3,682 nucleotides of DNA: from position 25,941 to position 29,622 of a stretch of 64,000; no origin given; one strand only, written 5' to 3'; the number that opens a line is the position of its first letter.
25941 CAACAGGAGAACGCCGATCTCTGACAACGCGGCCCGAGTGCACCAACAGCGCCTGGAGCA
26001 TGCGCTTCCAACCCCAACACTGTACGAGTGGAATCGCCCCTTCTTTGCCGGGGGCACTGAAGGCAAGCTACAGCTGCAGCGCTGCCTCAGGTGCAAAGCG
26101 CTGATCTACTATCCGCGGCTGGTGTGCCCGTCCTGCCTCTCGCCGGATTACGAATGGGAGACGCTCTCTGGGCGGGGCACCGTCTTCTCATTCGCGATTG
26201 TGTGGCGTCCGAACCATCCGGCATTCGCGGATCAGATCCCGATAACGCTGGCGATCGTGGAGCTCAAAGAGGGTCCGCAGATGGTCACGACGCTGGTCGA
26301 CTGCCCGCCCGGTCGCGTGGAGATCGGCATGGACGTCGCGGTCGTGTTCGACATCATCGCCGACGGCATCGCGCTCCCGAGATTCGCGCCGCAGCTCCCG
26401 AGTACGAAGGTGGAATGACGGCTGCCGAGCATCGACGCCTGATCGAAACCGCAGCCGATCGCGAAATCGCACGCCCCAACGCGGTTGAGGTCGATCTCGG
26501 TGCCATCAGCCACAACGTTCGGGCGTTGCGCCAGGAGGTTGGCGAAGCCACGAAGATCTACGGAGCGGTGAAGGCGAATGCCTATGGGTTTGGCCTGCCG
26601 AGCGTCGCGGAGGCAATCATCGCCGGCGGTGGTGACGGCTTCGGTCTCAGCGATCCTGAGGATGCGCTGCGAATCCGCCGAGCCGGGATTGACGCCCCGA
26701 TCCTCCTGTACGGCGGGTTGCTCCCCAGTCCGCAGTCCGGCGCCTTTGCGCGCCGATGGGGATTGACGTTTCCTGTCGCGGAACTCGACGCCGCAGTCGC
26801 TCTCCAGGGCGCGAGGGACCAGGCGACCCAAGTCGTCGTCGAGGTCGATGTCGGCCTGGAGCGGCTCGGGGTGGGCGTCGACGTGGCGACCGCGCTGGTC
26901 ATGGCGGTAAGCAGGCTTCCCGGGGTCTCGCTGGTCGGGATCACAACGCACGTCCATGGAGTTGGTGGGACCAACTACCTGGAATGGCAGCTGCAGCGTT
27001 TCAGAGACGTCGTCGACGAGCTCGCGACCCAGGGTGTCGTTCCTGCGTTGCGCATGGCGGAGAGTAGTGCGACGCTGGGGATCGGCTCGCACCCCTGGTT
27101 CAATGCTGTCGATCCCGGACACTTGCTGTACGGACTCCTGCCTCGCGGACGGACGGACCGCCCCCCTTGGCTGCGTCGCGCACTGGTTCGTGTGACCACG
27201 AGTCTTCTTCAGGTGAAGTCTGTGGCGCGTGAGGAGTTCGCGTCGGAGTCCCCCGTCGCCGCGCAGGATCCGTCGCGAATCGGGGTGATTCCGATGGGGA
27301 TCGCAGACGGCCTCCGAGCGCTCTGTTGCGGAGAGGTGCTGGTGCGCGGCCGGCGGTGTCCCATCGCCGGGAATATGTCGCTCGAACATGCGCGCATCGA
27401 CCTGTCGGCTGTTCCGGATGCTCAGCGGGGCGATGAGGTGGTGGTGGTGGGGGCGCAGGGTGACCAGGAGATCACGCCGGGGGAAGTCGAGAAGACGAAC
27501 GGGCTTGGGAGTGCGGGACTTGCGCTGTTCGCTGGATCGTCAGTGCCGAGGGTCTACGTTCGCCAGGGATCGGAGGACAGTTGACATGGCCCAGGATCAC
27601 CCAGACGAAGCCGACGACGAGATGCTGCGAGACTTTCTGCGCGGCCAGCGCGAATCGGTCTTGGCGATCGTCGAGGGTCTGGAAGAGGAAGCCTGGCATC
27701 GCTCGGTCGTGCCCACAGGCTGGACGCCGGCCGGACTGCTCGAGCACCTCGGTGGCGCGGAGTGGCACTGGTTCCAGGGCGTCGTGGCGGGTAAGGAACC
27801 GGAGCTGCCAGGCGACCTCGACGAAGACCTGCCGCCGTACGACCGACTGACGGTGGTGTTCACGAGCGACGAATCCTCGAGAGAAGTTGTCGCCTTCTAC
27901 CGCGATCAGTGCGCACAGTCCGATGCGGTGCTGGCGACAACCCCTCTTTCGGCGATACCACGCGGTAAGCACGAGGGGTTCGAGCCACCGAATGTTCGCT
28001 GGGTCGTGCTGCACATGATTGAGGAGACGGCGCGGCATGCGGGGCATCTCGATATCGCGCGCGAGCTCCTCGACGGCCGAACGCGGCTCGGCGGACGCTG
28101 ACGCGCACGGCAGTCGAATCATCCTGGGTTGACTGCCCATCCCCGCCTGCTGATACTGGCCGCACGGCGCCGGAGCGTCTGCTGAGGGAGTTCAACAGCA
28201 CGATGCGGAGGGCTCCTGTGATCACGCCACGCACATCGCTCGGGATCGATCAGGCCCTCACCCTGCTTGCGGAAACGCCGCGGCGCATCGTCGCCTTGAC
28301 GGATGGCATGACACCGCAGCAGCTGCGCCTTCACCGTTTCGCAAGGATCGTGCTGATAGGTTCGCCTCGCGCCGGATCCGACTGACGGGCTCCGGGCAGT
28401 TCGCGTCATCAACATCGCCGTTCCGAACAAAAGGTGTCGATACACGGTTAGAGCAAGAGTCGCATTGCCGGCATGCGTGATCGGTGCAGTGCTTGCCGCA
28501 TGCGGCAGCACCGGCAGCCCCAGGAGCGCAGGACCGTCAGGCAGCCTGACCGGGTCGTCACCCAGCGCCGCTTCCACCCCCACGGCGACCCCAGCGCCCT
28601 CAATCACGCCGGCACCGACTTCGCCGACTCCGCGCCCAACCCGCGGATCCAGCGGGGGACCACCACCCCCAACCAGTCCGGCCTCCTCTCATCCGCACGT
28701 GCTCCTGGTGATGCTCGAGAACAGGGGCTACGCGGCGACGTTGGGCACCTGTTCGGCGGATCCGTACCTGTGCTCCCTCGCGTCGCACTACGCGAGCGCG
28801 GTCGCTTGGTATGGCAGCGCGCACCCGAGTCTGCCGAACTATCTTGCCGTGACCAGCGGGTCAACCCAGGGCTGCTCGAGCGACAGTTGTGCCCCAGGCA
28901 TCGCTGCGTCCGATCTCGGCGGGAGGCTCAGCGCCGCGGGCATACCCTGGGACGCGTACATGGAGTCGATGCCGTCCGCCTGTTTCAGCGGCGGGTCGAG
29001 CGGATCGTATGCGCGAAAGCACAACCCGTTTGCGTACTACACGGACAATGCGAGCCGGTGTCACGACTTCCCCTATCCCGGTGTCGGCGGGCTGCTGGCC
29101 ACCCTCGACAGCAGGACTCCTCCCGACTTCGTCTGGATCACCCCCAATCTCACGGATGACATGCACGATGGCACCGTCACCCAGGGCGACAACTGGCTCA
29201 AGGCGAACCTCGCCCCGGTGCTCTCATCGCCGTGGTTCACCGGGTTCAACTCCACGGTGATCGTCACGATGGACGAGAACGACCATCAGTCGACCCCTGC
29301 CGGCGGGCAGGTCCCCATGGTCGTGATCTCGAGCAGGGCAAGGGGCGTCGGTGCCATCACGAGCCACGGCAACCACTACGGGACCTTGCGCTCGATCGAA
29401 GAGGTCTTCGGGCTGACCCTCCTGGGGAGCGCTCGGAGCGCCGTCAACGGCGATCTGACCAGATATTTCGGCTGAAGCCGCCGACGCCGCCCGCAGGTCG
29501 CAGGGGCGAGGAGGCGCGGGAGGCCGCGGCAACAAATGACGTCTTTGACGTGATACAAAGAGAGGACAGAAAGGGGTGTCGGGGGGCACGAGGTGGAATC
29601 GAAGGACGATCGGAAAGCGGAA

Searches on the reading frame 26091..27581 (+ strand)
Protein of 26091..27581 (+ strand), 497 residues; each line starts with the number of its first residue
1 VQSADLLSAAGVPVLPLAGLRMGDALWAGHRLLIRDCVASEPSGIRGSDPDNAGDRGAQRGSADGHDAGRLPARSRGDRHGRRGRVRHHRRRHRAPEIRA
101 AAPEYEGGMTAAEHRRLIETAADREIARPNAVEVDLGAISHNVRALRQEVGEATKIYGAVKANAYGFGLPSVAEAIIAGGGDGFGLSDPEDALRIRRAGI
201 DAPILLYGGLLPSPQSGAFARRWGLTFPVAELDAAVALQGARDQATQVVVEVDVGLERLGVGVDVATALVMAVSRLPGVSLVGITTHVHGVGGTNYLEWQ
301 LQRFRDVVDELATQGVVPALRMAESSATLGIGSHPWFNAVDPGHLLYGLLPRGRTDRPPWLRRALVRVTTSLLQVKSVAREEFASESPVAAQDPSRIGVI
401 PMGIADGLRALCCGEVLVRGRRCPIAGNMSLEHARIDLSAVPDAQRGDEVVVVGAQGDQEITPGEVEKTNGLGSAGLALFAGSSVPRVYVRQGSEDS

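Call 72: search_protein_families(library=pfam, proteins=[window:26091-27581:+], max_evalue=0.00001)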
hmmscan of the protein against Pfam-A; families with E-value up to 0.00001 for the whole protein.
window:26091-27581:+ (497 aa): 2 families
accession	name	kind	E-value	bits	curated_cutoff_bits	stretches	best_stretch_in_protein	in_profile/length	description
PF01168.26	Ala_racemase_N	-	2.9e-45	155.1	24.1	1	134-351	1-220/220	Alanine racemase, N-terminal domain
PF00842.27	Ala_racemase_C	-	7.1e-19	68.1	25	1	366-489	2-127/127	Alanine racemase, C-terminal domain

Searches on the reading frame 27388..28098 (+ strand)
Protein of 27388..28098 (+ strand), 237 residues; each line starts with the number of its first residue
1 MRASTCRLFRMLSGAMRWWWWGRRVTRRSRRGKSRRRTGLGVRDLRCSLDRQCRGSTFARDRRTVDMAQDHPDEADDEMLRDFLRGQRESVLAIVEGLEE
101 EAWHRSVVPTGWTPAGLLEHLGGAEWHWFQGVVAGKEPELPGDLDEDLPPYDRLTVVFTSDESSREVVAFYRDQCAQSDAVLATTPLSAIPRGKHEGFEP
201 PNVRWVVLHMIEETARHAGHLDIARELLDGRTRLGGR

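Call 45: search_protein_families(library=pfam, proteins=[window:27388-28098:+])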
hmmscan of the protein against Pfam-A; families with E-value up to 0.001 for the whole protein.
window:27388-28098:+ (237 aa): 3 families
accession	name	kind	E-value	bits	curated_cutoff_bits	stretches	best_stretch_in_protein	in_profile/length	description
PF04978.18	MST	-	5.7e-40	137.6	27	1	79-230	1-149/149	Mycothiol-S-transferase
PF12867.12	DinB_2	-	5.3e-16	59.7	24.8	1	85-220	3-127/128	DinB superfamily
PF11716.13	MDMPI_N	-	1.1e-06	29.8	24.2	1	85-218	2-136/140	Mycothiol maleylpyruvate isomerase N-terminal domain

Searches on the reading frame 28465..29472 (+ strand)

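Call 45: search_protein_families(library=pfam, proteins=[window:28465-29472:+])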
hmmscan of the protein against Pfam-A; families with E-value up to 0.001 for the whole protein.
window:28465-29472:+ (336 aa): 1 family
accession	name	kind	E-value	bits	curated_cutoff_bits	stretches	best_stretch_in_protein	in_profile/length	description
PF04185.19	Phosphoesterase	-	1.2e-28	100.7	23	1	100-317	108-355/356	Phosphoesterase family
